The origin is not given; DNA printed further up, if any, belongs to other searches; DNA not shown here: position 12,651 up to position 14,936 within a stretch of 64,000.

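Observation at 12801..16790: Four-gene co-directional cluster of secreted proteins with no recognisable family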

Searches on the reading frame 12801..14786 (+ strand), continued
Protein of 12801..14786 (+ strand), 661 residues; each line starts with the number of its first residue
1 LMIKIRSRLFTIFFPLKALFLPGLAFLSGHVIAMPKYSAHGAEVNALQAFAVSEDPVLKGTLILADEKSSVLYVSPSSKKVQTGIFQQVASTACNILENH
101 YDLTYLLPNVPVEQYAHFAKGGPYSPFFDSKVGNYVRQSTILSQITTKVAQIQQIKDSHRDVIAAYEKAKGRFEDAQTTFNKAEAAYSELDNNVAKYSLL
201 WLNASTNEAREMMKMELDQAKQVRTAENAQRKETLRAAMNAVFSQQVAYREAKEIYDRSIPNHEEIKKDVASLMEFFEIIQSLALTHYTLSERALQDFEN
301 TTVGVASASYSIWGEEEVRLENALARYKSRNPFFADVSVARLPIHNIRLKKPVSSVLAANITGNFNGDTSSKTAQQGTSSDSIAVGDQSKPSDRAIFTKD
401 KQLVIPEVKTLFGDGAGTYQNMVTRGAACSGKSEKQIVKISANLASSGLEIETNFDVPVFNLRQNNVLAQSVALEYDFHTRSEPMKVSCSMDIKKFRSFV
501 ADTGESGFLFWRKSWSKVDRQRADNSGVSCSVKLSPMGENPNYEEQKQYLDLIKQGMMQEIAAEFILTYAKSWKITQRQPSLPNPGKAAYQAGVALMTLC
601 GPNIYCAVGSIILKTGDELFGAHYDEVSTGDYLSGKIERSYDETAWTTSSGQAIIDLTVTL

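Call 36: search_protein_representatives(alignment_id=A1)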
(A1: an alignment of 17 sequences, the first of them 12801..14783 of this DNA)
Query: 17 sequences, 657 profile positions. Proteins with E-value up to 0.001 (for the whole library): 118; up to 1e-10: 81; up to 1e-30: 62. The best 118 are listed.
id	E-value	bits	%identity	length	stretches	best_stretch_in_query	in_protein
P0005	0.0e+00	1020.7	-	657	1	12-657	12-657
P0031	2.6e-240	815.7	-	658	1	7-657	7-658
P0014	1.9e-228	776.4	-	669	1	1-657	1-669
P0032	9.9e-222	754.3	-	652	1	17-657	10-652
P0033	1.2e-218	744.1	-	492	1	168-657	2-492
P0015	4.4e-207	705.9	-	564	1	99-657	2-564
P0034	2.3e-199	680.4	-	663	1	9-656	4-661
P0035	8.1e-198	675.3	-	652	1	11-657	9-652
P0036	7.4e-158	543.2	-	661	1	11-657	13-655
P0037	7.5e-157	539.9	-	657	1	7-656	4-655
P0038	5.8e-156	537.0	-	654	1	10-657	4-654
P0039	4.6e-154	530.7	-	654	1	16-657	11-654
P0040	8.1e-149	513.4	-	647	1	10-656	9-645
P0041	2.9e-146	504.9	-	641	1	10-656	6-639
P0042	1.7e-135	469.3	-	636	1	17-656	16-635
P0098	8.1e-18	80.5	-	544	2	481-648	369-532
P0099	3.0e-16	75.3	-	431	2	468-640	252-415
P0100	1.5e-13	66.4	-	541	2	468-647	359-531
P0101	1.4e-12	63.2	-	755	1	156-636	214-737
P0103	3.3e-12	62.0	-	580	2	457-640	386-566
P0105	4.8e-11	58.1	-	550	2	481-639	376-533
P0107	8.9e-11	57.2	-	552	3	481-630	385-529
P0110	4.0e-09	51.8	-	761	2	152-639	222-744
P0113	1.9e-08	49.5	-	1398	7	362-431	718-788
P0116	5.6e-08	48.0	-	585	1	487-637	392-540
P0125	3.9e-06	41.9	-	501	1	459-636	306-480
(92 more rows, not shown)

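Call 37: search_protein_families(library=pfam, proteins=[P0098, P0099, P0100, P0101, P0103, P0105, P0107, P0110, P0113, P0125], max_evalue=0.01)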
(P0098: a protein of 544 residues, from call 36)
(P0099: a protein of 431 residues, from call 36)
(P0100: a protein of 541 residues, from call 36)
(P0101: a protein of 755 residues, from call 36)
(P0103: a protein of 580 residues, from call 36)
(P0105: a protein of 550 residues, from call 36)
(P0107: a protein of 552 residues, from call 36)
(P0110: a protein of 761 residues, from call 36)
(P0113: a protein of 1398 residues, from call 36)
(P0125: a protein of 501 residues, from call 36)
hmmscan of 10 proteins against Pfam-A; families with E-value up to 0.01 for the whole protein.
P0098 (544 aa): 0 families

P0099 (431 aa): 1 family
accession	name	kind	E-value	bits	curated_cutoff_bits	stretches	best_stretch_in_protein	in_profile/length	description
PF04136.21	COG3_N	-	0.0073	16.7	27.9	0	33-87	4-58/147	Conserved oligomeric Golgi complex subunit 3, N-terminal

P0100 (541 aa): 2 families
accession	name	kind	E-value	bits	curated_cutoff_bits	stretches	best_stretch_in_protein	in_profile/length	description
PF10473.14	CENP-F_leu_zip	-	0.00025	21.6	34.5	1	89-214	6-132/140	Leucine-rich repeats of kinetochore protein Cenp-F/LEK1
PF04859.17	DUF641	-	0.0033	18.2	27.6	1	80-183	35-126/127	Plant protein of unknown function (DUF641)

P0101 (755 aa): 1 family
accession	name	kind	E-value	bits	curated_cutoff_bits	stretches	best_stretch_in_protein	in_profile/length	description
PF06810.17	Phage_scaffold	-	0.0021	18.5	35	0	137-184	37-85/170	Phage capsid assembly scaffolding protein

P0103 (580 aa): 0 families

P0105 (550 aa): 2 families
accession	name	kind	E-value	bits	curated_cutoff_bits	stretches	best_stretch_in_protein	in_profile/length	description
PF02403.27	Seryl_tRNA_N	-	0.0057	17.3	28.2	1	169-239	33-103/108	Seryl-tRNA synthetase N-terminal domain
PF04513.17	Baculo_PEP_C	-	0.0064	17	38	0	165-247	49-122/140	Baculovirus polyhedron envelope protein, PEP, C terminus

P0107 (552 aa): 2 families
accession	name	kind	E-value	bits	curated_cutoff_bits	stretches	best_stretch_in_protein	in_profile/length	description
PF05130.17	FlgN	-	5.8e-05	24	30.5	0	161-239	56-132/147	FlgN protein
PF03255.19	ACCA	-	0.0056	16.3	23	0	141-232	3-86/310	Acetyl co-enzyme A carboxylase carboxyltransferase-like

P0110 (761 aa): 0 families

P0113 (1398 aa): 9 families
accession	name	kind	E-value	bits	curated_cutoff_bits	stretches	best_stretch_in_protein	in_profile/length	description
PF13573.12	SprB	-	1.2e-78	258.8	28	8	401-433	3-35/37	SprB repeat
PF06832.18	BiPBP_C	-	1.7e-40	137.3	26.8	7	412-465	32-87/90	Penicillin-Binding Protein C-terminus Family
PF13895.12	Ig_2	-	2.3e-26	92.3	27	0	475-541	9-68/79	Immunoglobulin domain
PF13927.12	Ig_3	-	4.3e-23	82.1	30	0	402-443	8-48/78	Immunoglobulin domain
PF18962.6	Por_Secre_tail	-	2e-16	60.5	27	1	1318-1384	2-62/75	Secretion system C-terminal sorting domain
PF07679.22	I-set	-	2.4e-14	53.6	23.7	0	398-441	3-45/90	Immunoglobulin I-set domain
PF23148.1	Gp77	-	0.00016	22.6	27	0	475-511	27-66/84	Podophage GP4 fiber-tail adaptor protein gp77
PF13620.12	CarboxypepD_reg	-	0.00036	21.3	32.3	0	971-1025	2-63/82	Carboxypeptidase regulatory-like domain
PF00801.26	PKD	-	0.00067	20.1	23.5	0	417-466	21-73/80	PKD domain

P0125 (501 aa): 1 family
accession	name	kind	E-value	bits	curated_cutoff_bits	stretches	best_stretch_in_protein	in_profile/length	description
PF02185.22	HR1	-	0.001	19.4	33.1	1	100-126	37-63/67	Hr1 repeat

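Call 38: fold_search(model_id=the predicted structure, library=pdb)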
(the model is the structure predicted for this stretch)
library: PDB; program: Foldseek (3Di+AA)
matches with E <= 10: 1047; with E <= 0.001: 0
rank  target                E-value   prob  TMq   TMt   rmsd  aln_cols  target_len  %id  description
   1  5c1f_A                2.1e-03  1.00  0.14  0.30  31.5       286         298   12  Structure of the Imp2 F-BAR domain (released 2016-01-27)
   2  6h6e_A                6.5e-03  0.33  0.07  0.03  34.3       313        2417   12  PTC3 holotoxin complex from Photorhabdus luminecens in prepore state (TcdA1, TcdB2, TccC3) (released 2018-10-03)
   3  9qxx_A                7.2e-03  0.99  0.12  0.11  33.1       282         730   10  JetABC DNA loaded state dimer (released 2025-10-01)
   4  3q84_G                7.6e-03  0.77  0.09  0.19  28.6       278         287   14  Crystal structure of human PACSIN 1 F-BAR domain (released 2012-02-22)
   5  8tv0_A                7.6e-03  0.60  0.09  0.03  35.9       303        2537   12  XptA2 wild type (released 2023-09-27)
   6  6ixf_A                8.0e-03  0.98  0.15  0.31  10.0       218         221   11  Crystal structure of SeMet apo SH3BP5 (P41) (released 2019-03-20)
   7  3q84_B                8.5e-03  0.57  0.07  0.16  26.5       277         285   12  Crystal structure of human PACSIN 1 F-BAR domain (released 2012-02-22)
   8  4mu6                  9.9e-03  0.69  0.09  0.17  29.4       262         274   13  Crystal Structure of the N-terminal domain of Effector Protein LegC3 from Legionella pneumophila (released 2013-12-11)
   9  3hai_C                1.0e-02  0.99  0.14  0.28  17.5       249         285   13  Crystal structure of human PACSIN1 F-BAR domain (P21 lattice) (released 2009-06-16)
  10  8tqe_A                1.1e-02  0.28  0.06  0.03  35.7       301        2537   10  XptA2 wild type (released 2023-09-27)
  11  6h6f_A                1.1e-02  0.25  0.07  0.03  34.6       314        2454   12  PTC3 holotoxin complex from Photorhabdus luminiscens - Mutant TcC-D651A (released 2018-10-03)
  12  6rwb_A                1.4e-02  0.57  0.09  0.04  33.7       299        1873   10  Cryo-EM structure of Yersinia pseudotuberculosis TcaA-TcaB (released 2019-10-23)
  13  3hai_A                1.5e-02  0.69  0.09  0.19  28.2       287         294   15  Crystal structure of human PACSIN1 F-BAR domain (P21 lattice) (released 2009-06-16)
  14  7nsu_D                1.7e-02  0.72  0.07  0.10  16.7       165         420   14  ColicinE9 intact translocation complex (released 2021-08-11)
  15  6rw6_A                1.7e-02  0.23  0.07  0.03  35.6       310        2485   12  Cryo-EM structure of Photorhabdus luminescens TcdA1 (released 2019-10-23)
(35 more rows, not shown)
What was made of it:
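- On ClyA-superfamily alpha-pore-forming toxins (Hbl/Nhe/Ahl/Mak/Yax): Foldseek against PDB: AhlB chains give TM 0.08-0.17 and rmsd 30-42 A, E > 0.02 (call 38).
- On Periplasmic adaptor / membrane-fusion proteins: EmrA and HlyD give TM 0.06-0.19 (call 38).
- Closest known: Periplasmic adaptor. Different: TM-scores are 0.06-0.19 with rmsd above 25 A (call 38).
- Closest known: ClyA-family multi-component alpha-pore-forming toxins. Different: Foldseek against AhlB gives TM 0.08-0.17 and rmsd 30-42 A (call 38).
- Closest known: Colicin-type bacteriocin operons. Same: Foldseek touches ColE3 and ColE9 helices (call 38).
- Foldseek alignments to AhlB, Tc toxins and colicins have TM 0.06-0.15 and rmsd 17-42 A, which is coiled-coil noise (call 38).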

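Call 41: find_encoding_contigs(protein=P0098, flank=6000, max_places=2)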
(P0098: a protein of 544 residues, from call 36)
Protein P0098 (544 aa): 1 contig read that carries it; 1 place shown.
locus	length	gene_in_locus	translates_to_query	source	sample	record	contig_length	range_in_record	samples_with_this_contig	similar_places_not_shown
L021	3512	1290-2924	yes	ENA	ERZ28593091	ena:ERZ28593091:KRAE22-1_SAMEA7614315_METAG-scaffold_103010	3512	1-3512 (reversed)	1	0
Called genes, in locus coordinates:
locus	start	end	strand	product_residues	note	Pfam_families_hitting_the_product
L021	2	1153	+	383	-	?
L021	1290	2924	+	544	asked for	-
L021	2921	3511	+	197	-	?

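Call 42: find_encoding_contigs(protein=P0101, flank=6000, max_places=2)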
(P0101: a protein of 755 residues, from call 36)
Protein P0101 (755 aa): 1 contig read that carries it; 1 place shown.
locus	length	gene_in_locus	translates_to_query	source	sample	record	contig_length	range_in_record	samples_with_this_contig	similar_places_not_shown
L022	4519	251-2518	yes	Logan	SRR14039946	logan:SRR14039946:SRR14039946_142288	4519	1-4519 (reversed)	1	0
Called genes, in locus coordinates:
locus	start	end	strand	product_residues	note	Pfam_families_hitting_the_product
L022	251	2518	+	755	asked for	-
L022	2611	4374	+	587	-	-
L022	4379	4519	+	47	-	?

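Call 45: find_homologous_proteins(query=A3, max_evalue=0.00001)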
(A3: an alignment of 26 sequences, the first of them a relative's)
Query A3 (26 sequences) (544 aa, profile of the alignment): 5 proteins with E <= 0.00001 among 8000 candidates.
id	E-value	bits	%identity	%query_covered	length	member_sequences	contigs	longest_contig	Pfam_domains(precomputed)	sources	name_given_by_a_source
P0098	1.7e-183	629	100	100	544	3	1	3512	-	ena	-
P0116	7.2e-174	597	35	97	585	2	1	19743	-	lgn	-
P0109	2.7e-172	592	34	99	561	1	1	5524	-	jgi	jgi:hypothetical protein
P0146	7.8e-159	548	41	99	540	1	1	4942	-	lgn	-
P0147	1.1e-146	508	38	99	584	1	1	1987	-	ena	-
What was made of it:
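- Tried and rejected: The third homology search, with the remote-tier profile, gave only 5 proteins (call 45).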

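Call 46: find_encoding_contigs(protein=P0116, flank=10000, max_places=2)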
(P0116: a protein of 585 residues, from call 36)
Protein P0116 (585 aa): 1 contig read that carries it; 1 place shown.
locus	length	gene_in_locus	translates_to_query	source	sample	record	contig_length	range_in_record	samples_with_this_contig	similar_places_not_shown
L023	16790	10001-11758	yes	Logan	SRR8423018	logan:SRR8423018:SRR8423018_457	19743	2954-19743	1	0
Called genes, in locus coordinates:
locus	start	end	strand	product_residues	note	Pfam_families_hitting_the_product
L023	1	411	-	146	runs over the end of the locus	PF02391:MoaE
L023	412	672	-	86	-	PF02597:ThiS (weak)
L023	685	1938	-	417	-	PF03453:MoeA_N, PF00994:MoCF_biosynth, PF03454:MoeA_C (weak)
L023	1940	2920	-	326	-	PF04055:Radical_SAM, PF06463:Mob_synth_C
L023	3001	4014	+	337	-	PF01967:MoaC, PF00994:MoCF_biosynth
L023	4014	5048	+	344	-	PF00899:ThiF, PF00581:Rhodanese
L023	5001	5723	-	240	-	PF02463:SMC_N (weak), PF13476:AAA_23 (faint), PF00005:ABC_tran, PF13304:AAA_21 (faint)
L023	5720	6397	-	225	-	PF00528:BPD_transp_1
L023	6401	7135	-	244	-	PF13531:SBP_bac_11, PF01547:SBP_bac_1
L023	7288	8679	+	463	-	PF00512:HisKA, PF02518:HATPase_c, PF14501:HATPase_c_5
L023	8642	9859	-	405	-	PF05977:MFS_3, PF07690:MFS_1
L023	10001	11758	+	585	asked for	-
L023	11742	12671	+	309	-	-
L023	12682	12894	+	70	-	-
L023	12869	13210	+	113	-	-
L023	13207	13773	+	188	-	-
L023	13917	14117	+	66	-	-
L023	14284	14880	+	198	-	PF00583:Acetyltransf_1, PF13673:Acetyltransf_10 (weak), PF13508:Acetyltransf_7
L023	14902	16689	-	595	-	PF02518:HATPase_c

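Call 51: search_protein_families(library=phrogs, proteins=[window:12801-14786:+], max_evalue=0.01)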
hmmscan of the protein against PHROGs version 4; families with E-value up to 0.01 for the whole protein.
window:12801-14786:+ (661 aa): 0 families

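Call 52: search_protein_families(library=padloc, proteins=[window:12801-14786:+], max_evalue=0.01)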
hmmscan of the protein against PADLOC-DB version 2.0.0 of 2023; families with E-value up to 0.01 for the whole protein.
window:12801-14786:+ (661 aa): 0 families

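Call 71: find_encoding_contigs(protein=P0001, flank=6000, max_places=1)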
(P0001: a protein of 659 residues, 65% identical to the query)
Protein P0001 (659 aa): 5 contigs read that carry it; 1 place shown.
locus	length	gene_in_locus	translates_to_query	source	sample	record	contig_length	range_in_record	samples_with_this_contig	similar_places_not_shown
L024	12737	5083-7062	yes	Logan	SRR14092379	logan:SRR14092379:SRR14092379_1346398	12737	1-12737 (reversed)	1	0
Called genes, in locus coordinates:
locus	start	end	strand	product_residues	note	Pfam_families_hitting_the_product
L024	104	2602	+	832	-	PF00133:tRNA-synt_1, PF09334:tRNA-synt_1g, PF13603:tRNA-synt_1_2, PF00133:tRNA-synt_1 (weak), PF08264:Anticodon_1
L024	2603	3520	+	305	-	PF00009:GTP_EFTU, PF00071:Ras (faint), PF01926:MMR_HSR1, PF02421:FeoB_N, PF08477:Roc (weak), PF10662:PduV-EutP (weak), PF00350:Dynamin_N (weak), PF07650:KH_2, +1 more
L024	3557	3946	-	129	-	-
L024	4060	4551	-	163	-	-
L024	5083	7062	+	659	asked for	-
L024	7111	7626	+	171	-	-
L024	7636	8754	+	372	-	-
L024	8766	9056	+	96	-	-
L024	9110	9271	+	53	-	-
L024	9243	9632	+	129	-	PF13565:HTH_32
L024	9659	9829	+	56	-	PF13358:DDE_3 (faint)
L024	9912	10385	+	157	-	-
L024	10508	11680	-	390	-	PF00149:Metallophos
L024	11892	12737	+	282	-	?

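Call 75: search_protein_families(library=pfam, proteins=[L015:11614-12696:+, L015:12731-13027:+, L018:10398-11630:+, L018:11630-12724:+, L018:12724-13719:+, L019:11689-12561:+, L002:13877-14815:+, L023:11742-12668:+, L023:13207-13770:+, L022:2611-4371:+], max_evalue=0.1)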
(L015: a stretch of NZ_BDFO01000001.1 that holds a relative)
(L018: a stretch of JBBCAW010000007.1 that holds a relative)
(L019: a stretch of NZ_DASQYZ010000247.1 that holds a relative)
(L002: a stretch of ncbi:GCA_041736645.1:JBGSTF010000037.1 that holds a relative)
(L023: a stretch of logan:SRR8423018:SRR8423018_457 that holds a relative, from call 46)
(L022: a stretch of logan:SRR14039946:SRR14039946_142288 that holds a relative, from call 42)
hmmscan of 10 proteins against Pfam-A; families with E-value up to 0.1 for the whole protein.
L015:11614-12696:+ (361 aa): 0 families

L015:12731-13027:+ (99 aa): 0 families

L018:10398-11630:+ (411 aa): 0 families

L018:11630-12724:+ (365 aa): 0 families

L018:12724-13719:+ (332 aa): 0 families

L019:11689-12561:+ (291 aa): 0 families

L002:13877-14815:+ (313 aa): 0 families

L023:11742-12668:+ (309 aa): 1 family
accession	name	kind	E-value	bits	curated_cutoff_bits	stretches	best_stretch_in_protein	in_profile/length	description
PF21511.2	SidD_cat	-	0.047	13.3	27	1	68-159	156-250/302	SidD, catalytic domain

L023:13207-13770:+ (188 aa): 0 families

L022:2611-4371:+ (587 aa): 0 families

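Call 80: fold_search(model_id=the predicted structure, library=viral)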
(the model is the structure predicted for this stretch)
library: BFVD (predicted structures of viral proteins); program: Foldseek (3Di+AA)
matches with E <= 10: 1135; with E <= 0.001: 0
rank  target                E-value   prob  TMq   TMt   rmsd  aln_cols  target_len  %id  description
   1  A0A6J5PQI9            2.0e-03  0.69  0.09  0.08  29.0       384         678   12  Uncharacterized protein [uncultured Caudovirales phage]
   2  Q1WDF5                2.3e-03  0.98  0.11  0.07  33.9       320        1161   12  (no name in the UniProt tables at hand)
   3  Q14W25                2.9e-03  0.82  0.09  0.18  37.0       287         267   13  ORF81 [Ranid herpesvirus 2]
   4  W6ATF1                3.2e-03  0.97  0.11  0.18  28.6       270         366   13  (no name in the UniProt tables at hand)
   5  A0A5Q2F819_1          4.2e-03  0.87  0.11  0.08  36.6       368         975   14  Tape measure protein [Gordonia phage Sixama]
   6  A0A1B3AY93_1          4.6e-03  0.97  0.10  0.05  30.2       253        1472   13  Tape measure protein [Gordonia phage Bantam]
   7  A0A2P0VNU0            7.0e-03  0.96  0.12  0.19  32.6       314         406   16  Uncharacterized protein [Tetraselmis virus 1]
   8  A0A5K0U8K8            7.0e-03  0.95  0.13  0.23  35.8       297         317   12  Uncharacterized protein [Yasminevirus sp. GU-2018]
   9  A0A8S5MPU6            7.4e-03  0.54  0.09  0.12  34.7       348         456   11  Spore cortex-lytic enzyme [Podoviridae sp. ctoqT5]
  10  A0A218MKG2            7.8e-03  0.44  0.09  0.14  28.1       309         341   10  Uncharacterized protein [uncultured virus]
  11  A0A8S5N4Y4            7.8e-03  0.41  0.06  0.03  38.6       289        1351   14  Tail tape measure [Siphoviridae sp. ctaaA4]
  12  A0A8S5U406            9.6e-03  0.75  0.09  0.17  34.9       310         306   12  Uncharacterized protein [Podoviridae sp. ctP1X6]
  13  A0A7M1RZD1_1          1.0e-02  0.80  0.09  0.06  32.7       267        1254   14  Uncharacterized protein [uncultured phage cr127_1]
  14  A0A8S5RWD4            1.1e-02  0.98  0.11  0.21  17.6       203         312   13  Uncharacterized protein [Siphoviridae sp. ctHip2]
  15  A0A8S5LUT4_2          1.1e-02  0.57  0.09  0.08  34.2       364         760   13  Tail protein [Siphoviridae sp. ctMsr1]
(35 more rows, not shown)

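Call 84: search_dna_similar(query=window:12801-14783:+, collection=plasmids, mode=protein, max_evalue=0.001, max_rows=10)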
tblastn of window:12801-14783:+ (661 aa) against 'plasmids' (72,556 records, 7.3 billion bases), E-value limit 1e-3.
No match.
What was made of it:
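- On Colicin-type bacteriocin operon: There is no plasmid match (call 84).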

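Call 85: search_dna_similar(query=window:12801-14783:+, collection=phages, mode=protein, max_evalue=0.001, max_rows=10)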
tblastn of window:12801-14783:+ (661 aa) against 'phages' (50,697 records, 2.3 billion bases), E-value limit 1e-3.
No match.

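Call 86: find_related_loci(query=A1, collection=viral_contigs, flank=5000)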
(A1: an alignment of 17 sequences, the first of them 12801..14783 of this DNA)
Query A1 (661 aa) in viral_contigs; peptide patterns used: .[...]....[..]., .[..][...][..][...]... (x = any residue, [..] = any of these).
90 stretches matched a pattern, but none encodes a relative of the query by tblastn (E <= 1e-3).
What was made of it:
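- On Polymorphic toxin / anti-phage defence systems: There are no phage, plasmid or viral loci (calls 84-86).
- There are no plasmid, phage or viral copies (calls 84-86). There are no copies on mobile elements (calls 84-86).
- Tried and rejected: Phage or plasmid origin (calls 84-86).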
